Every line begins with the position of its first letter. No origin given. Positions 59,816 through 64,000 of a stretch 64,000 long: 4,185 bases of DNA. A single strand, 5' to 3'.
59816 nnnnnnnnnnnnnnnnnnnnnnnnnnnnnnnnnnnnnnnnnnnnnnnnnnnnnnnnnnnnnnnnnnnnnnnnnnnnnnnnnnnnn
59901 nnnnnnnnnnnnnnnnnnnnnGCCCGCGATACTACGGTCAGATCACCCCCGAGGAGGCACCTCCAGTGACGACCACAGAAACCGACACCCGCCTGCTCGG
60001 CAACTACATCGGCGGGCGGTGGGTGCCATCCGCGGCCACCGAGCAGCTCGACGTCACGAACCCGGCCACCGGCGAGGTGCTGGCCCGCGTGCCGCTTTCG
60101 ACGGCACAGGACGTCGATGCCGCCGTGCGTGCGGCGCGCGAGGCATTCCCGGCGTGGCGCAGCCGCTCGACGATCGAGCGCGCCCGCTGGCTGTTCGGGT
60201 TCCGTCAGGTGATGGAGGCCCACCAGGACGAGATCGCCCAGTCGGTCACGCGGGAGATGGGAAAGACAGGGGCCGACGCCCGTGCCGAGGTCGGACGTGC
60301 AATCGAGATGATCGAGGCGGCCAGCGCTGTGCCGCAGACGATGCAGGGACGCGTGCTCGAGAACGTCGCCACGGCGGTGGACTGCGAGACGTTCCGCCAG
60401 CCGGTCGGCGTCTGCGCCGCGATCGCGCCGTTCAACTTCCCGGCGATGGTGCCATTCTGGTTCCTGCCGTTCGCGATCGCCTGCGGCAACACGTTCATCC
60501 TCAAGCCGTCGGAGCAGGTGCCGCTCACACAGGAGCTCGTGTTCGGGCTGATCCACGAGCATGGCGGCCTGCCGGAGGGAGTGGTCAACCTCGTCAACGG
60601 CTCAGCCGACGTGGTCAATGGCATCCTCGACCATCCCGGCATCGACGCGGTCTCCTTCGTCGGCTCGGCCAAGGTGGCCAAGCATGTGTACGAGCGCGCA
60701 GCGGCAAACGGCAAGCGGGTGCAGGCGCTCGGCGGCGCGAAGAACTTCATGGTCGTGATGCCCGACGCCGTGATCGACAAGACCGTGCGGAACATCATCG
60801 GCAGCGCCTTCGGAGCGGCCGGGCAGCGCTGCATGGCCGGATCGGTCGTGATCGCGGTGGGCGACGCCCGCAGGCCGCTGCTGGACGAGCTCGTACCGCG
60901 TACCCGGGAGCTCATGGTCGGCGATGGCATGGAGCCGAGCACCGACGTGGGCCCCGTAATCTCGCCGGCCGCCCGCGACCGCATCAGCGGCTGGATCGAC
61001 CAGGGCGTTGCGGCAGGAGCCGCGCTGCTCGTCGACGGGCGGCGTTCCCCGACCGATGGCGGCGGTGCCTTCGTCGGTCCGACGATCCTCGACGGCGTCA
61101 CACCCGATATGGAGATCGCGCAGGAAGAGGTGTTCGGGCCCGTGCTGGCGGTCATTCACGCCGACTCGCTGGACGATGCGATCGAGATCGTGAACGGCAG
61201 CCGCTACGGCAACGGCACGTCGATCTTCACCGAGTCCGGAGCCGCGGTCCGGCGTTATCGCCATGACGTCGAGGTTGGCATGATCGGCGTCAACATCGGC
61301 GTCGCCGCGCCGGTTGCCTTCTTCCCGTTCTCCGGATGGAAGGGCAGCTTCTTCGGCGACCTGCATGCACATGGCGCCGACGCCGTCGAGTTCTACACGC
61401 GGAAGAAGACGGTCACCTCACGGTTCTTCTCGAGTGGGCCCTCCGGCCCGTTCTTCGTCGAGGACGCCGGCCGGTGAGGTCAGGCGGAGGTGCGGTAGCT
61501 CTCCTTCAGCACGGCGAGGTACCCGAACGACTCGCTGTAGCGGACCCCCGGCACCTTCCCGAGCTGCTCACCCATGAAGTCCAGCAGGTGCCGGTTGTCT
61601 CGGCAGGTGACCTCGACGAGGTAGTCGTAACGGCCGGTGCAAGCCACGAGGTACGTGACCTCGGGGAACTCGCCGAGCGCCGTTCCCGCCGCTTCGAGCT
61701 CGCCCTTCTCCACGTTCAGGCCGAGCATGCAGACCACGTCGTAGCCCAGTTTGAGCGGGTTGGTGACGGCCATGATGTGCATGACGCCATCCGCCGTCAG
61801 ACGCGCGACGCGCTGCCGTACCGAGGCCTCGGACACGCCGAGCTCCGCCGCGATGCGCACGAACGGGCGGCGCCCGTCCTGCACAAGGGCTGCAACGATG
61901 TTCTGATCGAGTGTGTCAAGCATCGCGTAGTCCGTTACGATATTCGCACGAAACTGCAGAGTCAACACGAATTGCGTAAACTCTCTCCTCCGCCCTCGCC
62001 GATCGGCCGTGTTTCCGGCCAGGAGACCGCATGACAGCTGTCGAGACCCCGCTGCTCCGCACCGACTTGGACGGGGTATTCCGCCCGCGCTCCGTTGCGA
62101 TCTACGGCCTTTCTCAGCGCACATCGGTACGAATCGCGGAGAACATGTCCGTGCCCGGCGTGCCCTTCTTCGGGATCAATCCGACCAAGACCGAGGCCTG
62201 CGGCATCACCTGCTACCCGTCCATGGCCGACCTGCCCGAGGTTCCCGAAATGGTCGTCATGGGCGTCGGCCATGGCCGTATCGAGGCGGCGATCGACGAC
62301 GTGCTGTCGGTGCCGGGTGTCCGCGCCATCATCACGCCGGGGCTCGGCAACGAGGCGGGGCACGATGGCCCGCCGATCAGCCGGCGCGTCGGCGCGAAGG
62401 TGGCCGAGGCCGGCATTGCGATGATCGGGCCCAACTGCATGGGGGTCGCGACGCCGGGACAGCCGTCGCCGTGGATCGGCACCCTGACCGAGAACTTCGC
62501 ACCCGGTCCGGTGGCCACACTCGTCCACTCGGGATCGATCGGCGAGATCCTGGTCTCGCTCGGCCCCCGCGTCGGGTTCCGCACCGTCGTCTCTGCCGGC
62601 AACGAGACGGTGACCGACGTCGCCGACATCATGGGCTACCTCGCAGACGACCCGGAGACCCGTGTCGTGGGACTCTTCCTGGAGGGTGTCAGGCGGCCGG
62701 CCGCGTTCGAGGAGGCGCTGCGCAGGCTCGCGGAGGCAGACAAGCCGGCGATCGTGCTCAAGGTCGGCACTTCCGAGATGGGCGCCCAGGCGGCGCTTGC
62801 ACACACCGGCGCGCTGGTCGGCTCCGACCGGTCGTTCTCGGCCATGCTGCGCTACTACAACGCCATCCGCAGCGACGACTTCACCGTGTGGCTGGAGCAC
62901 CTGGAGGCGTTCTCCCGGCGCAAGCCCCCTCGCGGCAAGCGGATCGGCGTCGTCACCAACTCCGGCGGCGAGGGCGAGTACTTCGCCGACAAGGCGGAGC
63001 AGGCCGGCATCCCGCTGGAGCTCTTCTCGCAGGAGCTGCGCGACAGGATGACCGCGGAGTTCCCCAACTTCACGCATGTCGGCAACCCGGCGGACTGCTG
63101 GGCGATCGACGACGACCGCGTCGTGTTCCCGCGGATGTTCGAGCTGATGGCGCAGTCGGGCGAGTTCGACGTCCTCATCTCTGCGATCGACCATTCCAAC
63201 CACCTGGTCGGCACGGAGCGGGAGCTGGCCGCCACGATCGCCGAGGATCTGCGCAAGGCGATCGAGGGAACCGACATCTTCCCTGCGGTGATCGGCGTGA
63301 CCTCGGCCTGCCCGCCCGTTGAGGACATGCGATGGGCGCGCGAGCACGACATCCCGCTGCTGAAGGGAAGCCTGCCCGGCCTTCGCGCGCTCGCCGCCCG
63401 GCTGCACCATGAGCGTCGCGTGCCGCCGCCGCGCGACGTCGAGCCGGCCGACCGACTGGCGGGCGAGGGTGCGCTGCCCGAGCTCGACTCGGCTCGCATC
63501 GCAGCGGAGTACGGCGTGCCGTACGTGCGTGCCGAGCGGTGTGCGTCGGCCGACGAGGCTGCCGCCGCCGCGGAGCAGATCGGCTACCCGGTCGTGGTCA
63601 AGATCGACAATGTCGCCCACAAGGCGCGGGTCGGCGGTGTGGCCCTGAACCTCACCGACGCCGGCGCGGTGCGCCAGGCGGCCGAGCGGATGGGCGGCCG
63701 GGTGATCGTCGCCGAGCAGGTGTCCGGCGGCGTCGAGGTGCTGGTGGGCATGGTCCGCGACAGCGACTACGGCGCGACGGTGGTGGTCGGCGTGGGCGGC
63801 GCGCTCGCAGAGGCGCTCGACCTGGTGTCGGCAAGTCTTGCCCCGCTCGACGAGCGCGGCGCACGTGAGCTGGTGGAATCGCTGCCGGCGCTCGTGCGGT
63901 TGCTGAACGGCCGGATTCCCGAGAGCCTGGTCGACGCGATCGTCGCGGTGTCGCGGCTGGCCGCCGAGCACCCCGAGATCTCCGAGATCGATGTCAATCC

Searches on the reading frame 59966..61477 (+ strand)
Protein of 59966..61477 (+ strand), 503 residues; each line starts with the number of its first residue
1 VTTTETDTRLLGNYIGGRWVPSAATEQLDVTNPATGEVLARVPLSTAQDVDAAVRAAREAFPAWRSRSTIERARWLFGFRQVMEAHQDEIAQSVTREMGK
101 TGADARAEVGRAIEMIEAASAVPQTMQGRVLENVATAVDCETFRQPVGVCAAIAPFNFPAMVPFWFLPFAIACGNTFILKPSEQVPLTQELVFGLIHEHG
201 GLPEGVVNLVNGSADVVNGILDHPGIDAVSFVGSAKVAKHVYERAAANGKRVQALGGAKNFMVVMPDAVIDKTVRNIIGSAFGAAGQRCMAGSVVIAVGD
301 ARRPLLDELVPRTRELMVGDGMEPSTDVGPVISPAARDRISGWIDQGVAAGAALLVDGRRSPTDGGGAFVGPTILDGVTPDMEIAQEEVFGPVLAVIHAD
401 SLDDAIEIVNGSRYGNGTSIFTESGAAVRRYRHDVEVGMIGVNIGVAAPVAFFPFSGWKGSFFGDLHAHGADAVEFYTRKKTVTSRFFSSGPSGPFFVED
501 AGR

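Call 11: search_protein_families(library=pfam, proteins=[window:59966-61477:+], max_evalue=0.001)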
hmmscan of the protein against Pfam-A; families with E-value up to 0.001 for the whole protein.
window:59966-61477:+ (503 aa): 1 family
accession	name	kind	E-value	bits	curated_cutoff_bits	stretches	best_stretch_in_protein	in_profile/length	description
PF00171.27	Aldedh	-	8.4e-149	496.5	23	1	19-483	1-461/461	Aldehyde dehydrogenase family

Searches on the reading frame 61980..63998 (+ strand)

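Call 51: search_protein_families(library=pfam, proteins=[window:61980-63998:+], max_evalue=0.001)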
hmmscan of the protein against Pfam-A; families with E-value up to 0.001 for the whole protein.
window:61980-63998:+ (673 aa): 3 families
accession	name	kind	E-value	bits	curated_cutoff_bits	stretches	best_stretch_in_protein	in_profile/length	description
PF13549.11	ATP-grasp_5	-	1.8e-39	135.8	27.6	1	495-673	6-203/221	ATP-grasp domain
PF13607.11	Succ_CoA_lig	-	1.9e-35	122.1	27.4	1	175-310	1-137/138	Succinyl-CoA ligase like flavodoxin domain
PF13380.12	CoA_binding_2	-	8.7e-17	62.1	22.8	1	37-158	1-115/116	CoA binding domain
